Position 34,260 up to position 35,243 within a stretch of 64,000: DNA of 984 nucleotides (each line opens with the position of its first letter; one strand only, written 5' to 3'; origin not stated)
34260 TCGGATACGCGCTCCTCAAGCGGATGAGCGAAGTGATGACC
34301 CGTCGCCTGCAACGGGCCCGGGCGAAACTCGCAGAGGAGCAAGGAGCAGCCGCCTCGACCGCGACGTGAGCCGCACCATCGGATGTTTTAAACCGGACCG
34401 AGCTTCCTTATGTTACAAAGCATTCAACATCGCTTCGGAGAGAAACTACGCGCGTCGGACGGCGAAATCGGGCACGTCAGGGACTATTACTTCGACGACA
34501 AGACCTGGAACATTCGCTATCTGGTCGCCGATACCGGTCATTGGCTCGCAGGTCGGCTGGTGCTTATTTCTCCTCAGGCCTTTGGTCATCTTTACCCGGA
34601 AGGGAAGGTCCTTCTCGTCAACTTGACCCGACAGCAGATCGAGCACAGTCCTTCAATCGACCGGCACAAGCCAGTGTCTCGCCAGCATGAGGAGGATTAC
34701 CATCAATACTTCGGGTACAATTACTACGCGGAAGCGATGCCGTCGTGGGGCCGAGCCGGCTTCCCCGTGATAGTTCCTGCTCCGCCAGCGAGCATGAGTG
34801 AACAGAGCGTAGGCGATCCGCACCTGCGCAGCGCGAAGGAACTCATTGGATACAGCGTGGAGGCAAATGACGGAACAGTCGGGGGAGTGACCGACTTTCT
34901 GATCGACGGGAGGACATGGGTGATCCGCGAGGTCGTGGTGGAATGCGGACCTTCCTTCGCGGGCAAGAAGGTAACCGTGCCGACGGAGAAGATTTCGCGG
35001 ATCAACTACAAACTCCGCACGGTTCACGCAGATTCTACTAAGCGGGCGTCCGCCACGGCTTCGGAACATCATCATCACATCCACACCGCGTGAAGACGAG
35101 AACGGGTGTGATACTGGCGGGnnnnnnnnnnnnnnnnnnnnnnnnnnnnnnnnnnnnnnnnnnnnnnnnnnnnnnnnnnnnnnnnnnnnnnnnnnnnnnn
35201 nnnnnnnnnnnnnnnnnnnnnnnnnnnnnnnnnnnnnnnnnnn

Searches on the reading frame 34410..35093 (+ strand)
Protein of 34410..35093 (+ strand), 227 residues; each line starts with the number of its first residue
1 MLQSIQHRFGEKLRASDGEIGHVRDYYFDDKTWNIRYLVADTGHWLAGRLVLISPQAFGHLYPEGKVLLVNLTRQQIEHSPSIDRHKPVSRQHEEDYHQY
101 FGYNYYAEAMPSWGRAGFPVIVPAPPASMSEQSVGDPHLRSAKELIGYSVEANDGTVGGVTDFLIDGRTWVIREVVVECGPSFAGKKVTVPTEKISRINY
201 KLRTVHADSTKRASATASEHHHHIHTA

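Call 6: search_protein_families(library=pfam, proteins=[window:34410-35093:+], max_evalue=0.01)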
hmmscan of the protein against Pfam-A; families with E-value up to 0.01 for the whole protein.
window:34410-35093:+ (227 aa): 1 family
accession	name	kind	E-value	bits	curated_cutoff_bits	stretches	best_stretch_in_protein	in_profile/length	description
PF05239.21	PRC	-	1.6e-12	47.6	21.2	2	141-211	5-75/78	PRC-barrel domain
